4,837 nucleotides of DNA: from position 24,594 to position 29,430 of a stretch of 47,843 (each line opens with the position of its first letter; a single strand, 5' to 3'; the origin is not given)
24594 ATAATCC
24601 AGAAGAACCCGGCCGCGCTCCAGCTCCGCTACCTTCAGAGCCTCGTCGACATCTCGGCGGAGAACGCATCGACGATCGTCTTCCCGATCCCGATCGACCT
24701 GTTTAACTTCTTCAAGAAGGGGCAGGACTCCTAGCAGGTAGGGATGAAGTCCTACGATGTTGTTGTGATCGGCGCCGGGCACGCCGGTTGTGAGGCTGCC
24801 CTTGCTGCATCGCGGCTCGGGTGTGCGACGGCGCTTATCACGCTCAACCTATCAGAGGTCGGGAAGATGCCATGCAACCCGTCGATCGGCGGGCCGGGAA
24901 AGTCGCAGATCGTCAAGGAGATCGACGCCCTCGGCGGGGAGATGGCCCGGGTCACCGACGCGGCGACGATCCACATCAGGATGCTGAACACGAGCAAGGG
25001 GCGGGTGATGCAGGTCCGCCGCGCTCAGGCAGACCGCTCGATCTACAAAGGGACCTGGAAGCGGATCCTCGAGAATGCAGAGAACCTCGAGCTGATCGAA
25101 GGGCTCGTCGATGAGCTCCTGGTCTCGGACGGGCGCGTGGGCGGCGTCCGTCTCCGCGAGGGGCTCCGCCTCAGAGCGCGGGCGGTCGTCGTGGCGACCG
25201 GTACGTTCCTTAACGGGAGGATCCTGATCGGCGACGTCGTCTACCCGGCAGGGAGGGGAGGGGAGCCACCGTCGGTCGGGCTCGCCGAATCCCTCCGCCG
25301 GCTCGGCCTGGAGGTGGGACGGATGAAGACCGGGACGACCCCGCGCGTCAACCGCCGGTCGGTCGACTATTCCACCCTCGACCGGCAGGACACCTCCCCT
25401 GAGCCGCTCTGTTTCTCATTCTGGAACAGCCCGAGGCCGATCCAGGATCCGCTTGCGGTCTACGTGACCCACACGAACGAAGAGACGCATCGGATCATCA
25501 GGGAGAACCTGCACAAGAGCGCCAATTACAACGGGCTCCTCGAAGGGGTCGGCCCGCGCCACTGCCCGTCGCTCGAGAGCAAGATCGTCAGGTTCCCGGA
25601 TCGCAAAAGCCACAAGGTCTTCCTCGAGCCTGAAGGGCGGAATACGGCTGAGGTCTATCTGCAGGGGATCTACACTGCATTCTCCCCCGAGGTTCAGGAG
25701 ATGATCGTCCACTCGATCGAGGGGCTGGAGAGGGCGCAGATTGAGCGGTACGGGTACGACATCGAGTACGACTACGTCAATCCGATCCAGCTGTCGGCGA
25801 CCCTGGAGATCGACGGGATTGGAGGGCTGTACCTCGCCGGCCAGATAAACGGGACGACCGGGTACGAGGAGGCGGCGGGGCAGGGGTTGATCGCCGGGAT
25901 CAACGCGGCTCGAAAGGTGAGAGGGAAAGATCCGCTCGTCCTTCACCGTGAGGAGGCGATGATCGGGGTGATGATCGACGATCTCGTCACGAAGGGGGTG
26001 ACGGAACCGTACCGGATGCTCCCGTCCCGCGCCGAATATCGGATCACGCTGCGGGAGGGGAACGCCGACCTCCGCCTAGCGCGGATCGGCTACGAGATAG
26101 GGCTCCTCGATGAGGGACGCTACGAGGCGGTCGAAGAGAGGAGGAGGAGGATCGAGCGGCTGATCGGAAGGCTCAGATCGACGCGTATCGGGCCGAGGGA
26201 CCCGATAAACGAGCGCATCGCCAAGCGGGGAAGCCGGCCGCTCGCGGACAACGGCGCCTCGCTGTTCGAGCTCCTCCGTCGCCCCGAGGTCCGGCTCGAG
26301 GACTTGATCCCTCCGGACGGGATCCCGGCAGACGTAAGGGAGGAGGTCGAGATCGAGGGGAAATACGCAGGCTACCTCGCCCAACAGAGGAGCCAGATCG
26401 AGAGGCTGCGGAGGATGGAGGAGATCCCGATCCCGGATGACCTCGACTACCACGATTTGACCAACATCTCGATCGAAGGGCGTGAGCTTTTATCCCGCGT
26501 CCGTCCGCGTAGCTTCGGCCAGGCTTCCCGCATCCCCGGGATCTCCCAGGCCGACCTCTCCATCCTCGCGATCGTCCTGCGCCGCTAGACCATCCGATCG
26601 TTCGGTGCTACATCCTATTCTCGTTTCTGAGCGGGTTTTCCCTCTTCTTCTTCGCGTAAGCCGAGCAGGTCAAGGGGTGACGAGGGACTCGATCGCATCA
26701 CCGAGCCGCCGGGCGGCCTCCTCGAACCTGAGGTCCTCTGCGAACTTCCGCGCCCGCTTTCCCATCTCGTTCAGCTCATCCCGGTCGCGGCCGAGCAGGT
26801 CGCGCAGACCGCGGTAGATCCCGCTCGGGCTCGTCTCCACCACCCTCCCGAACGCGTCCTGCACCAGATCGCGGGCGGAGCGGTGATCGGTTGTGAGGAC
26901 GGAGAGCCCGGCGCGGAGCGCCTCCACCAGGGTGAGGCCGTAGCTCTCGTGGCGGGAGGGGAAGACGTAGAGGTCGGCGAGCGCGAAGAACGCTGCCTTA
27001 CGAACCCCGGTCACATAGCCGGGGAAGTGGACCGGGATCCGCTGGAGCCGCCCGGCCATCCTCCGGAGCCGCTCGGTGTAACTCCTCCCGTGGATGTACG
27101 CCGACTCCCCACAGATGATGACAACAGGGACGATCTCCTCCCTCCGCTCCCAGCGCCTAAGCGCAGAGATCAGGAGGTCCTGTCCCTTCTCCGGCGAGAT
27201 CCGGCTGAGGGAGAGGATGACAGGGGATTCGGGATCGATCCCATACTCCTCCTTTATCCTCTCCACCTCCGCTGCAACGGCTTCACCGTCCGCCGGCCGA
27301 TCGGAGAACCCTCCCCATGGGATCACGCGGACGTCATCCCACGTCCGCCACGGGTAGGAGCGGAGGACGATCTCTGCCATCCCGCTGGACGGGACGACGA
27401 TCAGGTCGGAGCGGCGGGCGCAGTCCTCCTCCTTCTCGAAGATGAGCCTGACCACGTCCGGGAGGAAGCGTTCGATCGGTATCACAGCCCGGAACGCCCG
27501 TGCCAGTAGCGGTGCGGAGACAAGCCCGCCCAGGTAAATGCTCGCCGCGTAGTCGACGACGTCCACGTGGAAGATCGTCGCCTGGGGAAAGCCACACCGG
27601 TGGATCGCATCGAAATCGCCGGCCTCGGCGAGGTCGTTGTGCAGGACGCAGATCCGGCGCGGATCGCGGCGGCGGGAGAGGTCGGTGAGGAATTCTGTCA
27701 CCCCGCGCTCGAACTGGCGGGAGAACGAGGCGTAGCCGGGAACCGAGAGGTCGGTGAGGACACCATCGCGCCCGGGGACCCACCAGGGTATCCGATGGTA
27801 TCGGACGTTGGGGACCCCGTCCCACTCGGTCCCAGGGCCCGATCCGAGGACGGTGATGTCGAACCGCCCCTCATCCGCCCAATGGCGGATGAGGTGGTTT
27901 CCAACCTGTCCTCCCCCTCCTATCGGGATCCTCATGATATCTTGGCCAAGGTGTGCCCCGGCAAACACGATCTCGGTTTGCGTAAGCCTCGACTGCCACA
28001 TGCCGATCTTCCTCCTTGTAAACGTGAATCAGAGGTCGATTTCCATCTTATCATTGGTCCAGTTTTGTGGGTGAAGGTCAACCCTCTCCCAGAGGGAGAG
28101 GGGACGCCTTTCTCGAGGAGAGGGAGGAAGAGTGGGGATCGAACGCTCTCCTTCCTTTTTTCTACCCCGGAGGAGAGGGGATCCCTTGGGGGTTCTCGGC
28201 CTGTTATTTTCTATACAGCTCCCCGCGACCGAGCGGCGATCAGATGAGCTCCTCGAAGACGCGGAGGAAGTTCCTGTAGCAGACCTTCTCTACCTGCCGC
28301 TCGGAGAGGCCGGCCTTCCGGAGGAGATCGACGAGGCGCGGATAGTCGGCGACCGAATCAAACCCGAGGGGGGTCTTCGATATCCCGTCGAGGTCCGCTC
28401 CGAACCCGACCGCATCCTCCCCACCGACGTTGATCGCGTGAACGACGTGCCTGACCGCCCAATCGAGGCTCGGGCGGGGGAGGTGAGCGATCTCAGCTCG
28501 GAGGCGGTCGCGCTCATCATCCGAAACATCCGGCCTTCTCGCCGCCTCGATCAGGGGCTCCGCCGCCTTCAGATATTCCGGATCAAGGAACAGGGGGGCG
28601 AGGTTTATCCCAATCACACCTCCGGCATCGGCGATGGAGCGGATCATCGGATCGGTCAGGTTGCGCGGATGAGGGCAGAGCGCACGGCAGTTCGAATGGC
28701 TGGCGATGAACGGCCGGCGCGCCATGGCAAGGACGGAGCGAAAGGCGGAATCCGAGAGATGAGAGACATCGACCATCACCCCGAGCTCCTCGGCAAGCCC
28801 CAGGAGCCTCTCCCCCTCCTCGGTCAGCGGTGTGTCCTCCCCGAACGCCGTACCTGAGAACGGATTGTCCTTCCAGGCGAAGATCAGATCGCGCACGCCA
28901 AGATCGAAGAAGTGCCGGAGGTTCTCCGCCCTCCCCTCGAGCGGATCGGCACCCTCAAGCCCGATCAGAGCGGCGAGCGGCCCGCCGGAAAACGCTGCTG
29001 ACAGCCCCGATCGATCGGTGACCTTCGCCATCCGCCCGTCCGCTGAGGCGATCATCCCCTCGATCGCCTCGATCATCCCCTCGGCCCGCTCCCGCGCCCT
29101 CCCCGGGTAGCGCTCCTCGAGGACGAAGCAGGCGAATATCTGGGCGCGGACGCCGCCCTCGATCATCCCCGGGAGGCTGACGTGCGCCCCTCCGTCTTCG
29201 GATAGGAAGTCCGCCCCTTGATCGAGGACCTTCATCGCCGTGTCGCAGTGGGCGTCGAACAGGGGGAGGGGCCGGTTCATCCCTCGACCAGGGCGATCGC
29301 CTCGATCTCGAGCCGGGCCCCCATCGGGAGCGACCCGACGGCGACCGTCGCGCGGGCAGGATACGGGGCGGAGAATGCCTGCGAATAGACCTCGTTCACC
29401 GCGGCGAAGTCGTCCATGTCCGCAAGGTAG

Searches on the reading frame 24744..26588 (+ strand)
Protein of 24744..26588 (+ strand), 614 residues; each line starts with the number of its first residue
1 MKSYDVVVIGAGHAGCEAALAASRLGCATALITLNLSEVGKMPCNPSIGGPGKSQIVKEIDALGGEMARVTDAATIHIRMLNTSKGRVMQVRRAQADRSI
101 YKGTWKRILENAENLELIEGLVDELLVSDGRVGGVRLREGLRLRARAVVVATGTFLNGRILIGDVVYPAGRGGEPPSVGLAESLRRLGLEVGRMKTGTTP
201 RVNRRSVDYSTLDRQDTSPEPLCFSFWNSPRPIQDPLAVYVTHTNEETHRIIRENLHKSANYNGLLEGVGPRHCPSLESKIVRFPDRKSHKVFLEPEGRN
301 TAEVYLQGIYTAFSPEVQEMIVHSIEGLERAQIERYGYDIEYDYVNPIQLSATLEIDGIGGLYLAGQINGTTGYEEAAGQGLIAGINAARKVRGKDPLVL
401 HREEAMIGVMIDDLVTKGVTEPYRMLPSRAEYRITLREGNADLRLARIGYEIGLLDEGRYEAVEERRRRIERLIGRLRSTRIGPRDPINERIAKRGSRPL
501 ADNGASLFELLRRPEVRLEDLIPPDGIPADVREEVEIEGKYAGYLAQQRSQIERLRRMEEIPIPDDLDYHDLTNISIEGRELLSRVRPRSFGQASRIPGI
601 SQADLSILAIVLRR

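Call 36: search_protein_families(library=pfam, proteins=[window:24744-26588:+], max_evalue=0.0001)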
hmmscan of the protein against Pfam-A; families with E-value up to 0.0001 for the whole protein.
window:24744-26588:+ (614 aa): 6 families
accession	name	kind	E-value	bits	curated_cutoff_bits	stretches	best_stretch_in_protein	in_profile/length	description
PF01134.28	GIDA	-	1e-152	509.2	22.1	1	5-396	1-391/391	Glucose inhibited division protein A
PF13932.14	SAM_GIDA_C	-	5.6e-22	77.8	27.1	1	553-608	1-56/57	tRNA modifying enzyme MnmG/GidA C-terminal helical bundle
PF21680.2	GIDA_C_1st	-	8.3e-22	78.2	24.7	1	458-549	2-96/96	tRNA modifying enzyme MnmG/GidA C-terminal helical domain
PF12831.13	FAD_oxidored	-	1.2e-07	31.8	27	1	5-153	1-145/416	FAD dependent oxidoreductase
PF07992.20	Pyr_redox_2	-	2e-06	27.9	26.1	1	4-153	1-108/291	Pyridine nucleotide-disulphide oxidoreductase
PF00890.30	FAD_binding_2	-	2.2e-05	24.3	20.4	0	5-33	1-29/414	FAD binding domain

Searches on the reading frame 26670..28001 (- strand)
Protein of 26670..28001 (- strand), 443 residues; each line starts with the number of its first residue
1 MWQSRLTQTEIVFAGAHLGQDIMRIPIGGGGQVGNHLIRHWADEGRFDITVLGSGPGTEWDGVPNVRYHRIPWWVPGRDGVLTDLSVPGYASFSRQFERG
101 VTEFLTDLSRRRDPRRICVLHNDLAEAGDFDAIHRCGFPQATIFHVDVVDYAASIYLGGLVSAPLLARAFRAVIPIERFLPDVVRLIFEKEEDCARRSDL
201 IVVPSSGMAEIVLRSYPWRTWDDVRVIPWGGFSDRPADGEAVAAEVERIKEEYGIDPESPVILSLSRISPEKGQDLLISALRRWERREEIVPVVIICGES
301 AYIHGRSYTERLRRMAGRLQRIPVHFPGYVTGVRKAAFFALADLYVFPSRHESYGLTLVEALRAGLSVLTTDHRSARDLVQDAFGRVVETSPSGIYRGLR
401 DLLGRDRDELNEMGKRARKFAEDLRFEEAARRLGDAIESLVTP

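Call 36: search_protein_families(library=pfam, proteins=[window:26670-28001:-], max_evalue=0.0001)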
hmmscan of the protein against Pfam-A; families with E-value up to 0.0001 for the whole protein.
window:26670-28001:- (443 aa): 3 families
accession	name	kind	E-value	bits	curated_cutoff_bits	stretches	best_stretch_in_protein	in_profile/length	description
PF00534.26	Glycos_transf_1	-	8.7e-28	97.4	26.4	1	247-419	3-171/172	Glycosyl transferases group 1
PF13692.12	Glyco_trans_1_4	-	4e-18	66.5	27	1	260-403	2-140/142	Glycosyl transferases group 1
PF20706.3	GT4-conflict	-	8.4e-09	35.3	26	1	258-425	196-359/385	Family 4 Glycosyltransferase in conflict systems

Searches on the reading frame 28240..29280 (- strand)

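Call 36: search_protein_families(library=pfam, proteins=[window:28240-29280:-], max_evalue=0.0001)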
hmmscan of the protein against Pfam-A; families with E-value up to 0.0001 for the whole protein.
window:28240-29280:- (346 aa): 1 family
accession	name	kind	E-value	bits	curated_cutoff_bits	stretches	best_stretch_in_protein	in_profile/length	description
PF01244.27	Peptidase_M19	-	2.5e-83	280.3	26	1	3-344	4-319/319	Membrane dipeptidase (Peptidase family M19)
